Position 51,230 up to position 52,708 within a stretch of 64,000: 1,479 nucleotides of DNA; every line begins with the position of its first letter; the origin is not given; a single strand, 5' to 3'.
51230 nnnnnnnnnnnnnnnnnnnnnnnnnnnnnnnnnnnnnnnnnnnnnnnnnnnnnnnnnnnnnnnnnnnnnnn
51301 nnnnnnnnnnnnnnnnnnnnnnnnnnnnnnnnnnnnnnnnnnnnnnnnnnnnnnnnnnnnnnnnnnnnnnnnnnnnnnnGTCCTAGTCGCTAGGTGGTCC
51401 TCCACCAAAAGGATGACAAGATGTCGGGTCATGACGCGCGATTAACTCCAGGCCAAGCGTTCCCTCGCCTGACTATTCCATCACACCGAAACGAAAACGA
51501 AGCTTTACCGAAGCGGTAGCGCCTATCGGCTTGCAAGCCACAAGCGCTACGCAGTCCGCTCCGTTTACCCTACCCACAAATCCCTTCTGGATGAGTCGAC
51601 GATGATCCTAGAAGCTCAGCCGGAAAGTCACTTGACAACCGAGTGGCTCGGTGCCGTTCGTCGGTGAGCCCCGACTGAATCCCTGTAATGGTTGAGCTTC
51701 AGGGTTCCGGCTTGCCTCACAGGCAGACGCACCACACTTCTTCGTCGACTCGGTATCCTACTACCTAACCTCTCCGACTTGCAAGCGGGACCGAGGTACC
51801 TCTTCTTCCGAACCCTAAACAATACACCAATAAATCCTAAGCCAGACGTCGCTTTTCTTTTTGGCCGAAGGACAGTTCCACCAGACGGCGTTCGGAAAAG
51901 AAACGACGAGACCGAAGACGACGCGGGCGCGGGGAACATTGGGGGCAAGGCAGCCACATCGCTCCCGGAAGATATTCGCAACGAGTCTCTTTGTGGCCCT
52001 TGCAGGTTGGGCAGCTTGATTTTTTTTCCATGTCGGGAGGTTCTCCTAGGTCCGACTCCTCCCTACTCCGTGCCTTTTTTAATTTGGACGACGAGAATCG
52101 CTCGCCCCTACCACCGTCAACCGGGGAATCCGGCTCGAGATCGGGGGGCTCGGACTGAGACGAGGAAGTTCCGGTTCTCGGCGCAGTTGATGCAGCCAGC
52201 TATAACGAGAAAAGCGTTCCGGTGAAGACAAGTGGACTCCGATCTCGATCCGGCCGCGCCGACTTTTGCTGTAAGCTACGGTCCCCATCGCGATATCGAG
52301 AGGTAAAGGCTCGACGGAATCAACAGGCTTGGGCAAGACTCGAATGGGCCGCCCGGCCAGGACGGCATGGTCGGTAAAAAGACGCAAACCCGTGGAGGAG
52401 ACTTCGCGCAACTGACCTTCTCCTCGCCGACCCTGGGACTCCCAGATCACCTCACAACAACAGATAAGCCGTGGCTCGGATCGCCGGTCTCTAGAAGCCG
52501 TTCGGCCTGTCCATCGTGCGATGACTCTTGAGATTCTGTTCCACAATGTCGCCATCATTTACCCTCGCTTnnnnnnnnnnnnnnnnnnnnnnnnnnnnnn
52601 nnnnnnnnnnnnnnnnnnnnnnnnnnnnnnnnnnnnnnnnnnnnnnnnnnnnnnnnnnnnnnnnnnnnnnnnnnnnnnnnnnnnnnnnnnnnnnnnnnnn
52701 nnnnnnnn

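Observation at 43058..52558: Complete Che-type chemosensory operon headed by a REC-HK-REC hybrid kinase, with a PilZ gene and a 650-bp untranslated region upstream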

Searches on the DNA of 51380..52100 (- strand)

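Call 61: search_dna_similar(query=window:51433-51836:-, collection=plasmids, mode=distant, max_rows=5)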
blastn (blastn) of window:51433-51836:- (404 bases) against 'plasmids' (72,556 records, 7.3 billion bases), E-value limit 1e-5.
No match.

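Call 62: search_rna_families(source=window, start=51380, end=52100, threshold=evalue, max_evalue=1)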
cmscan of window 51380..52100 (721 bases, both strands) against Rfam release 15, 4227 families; matches with E-value up to 1: 1.
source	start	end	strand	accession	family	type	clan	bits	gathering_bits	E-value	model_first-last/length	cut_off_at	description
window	51466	51516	+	RF02476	GlsR7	Gene; snRNA; snoRNA; CD-box;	-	17.2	75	0.43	1-59/59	no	Small nucleolar RNA GlsR7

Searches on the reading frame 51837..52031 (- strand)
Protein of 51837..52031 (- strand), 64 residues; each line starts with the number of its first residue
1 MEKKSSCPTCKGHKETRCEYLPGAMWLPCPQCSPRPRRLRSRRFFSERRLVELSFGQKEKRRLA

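Call 41: search_protein_families(library=pfam, proteins=[window:51840-52031:-], max_evalue=10)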
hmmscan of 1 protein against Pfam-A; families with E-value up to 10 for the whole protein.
seq(64 aa): 5 families
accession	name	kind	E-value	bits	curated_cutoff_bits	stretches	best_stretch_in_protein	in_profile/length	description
PF23499.1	YnfU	-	0.077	13.3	27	1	4-33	16-45/49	YnfU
PF14205.11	Cys_rich_KTR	-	0.42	10.9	25.5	1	25-37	2-14/54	Cysteine-rich KTR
PF10601.15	zf-LITAF-like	-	0.46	11.1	23.8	1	5-27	6-28/70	LITAF-like zinc ribbon domain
PF15777.11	Anti-TRAP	-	5.3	7.5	32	0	5-33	11-37/59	Tryptophan RNA-binding attenuator protein inhibitory protein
PF19134.6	DUF5817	-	7.9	7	31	0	29-47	24-42/57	Domain of unknown function (DUF5817)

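Call 42: search_protein_families(library=ncbifam, proteins=[window:51840-52031:-], max_evalue=0.01)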
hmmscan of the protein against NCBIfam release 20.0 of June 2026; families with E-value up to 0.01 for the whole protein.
seq(64 aa): 0 families

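Call 54: find_related_loci(query=A6, collection=metagenome_contigs, flank=8000)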
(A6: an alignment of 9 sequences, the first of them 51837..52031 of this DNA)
Query A6 (64 aa) in metagenome_contigs; peptide patterns used: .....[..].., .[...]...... (x = any residue, [..] = any of these).
135 stretches matched a pattern; 3 encode a relative of the query (tblastn E <= 1e-3); 3 distinct loci.
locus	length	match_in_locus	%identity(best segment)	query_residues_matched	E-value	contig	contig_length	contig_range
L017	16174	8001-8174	86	1-58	3e-19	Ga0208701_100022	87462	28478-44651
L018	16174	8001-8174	88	1-58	3e-19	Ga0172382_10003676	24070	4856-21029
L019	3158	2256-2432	80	1-59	3e-17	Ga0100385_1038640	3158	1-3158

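Call 57: find_homologous_proteins(query=A6, max_evalue=0.001)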
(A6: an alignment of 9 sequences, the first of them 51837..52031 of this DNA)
Query A6 (9 sequences) (64 aa, profile of the alignment): 3 proteins with E <= 0.001 among 10 candidates.
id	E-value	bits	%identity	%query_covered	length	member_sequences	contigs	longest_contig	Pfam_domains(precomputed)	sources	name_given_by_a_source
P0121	5.6e-39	149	90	94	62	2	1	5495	-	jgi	jgi:hypothetical protein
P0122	1.2e-31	126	80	100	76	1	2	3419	-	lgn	-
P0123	1.2e-31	126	81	92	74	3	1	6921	-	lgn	-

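Call 88: predict_structure(alignment_id=A9)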
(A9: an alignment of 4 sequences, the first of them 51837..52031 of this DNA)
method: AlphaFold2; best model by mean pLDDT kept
length: 64 residues; sequences in the alignment: 4
mean_pLDDT: 51.0   pTM: 0.19
mean pLDDT of the five models: 51.0, 50.2, 49.6, 45.0, 44.7
residues with pLDDT >= 90: 0; 70-90: 0; 50-70: 31; < 50: 33
segments of 3 or more residues with pLDDT < 50: 1-6, 11-23, 34-36, 38-43
pLDDT, mean of each block of 10 residues (from residue 1): 46 45 51 49 56 60 51
secondary structure, 60 per line:
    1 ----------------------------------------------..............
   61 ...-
elements in order: H47-63

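Call 100: search_protein_representatives(protein=window:51837-52031:-)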
Query: 64 residues. Proteins with E-value up to 0.001 (for the whole library): 1; up to 1e-10: 1; up to 1e-30: 0. The best 1 are listed.
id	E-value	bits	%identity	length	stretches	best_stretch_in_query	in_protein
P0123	1.2e-25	104.3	81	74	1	1-59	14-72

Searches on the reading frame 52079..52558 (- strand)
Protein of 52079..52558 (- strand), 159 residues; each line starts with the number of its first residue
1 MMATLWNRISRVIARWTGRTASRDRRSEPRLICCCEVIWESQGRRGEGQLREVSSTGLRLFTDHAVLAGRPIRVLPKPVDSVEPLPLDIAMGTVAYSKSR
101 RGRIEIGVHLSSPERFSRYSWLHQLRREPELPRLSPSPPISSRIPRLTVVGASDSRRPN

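Call 4: search_protein_families(library=pfam, proteins=[window:52079-52558:-], max_evalue=0.01)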
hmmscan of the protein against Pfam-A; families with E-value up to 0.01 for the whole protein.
window:52079-52558:- (159 aa): 1 family
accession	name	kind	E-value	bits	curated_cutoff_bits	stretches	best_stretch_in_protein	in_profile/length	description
PF07238.19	PilZ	-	5.2e-05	24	22.5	1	24-111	1-86/102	PilZ domain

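Call 42: search_protein_families(library=ncbifam, proteins=[window:52079-52558:-], max_evalue=0.01)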
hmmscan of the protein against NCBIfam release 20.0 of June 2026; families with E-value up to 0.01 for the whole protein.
window:52079-52558:- (159 aa): 0 families

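Call 94: search_protein_families(library=pfam, alignment_id=A2, max_evalue=0.1)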
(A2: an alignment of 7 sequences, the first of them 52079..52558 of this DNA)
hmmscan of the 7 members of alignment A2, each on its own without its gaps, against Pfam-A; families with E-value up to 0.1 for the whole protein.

A. member 1, window:52079-52558:- (159 aa): 1 family
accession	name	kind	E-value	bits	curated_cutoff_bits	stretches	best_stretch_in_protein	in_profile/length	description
PF07238.19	PilZ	-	5.2e-05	24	22.5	1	24-111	1-86/102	PilZ domain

B. families by the number of members that match (of 7 scanned): 3 families
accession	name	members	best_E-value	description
PF07238.19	PilZ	5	5.2e-06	PilZ domain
PF08682.16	DUF1780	1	0.019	Putative endonuclease, protein of unknown function (DUF1780)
PF21971.1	LINC-PINT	1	0.092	Transcriptional regulator PINT87aa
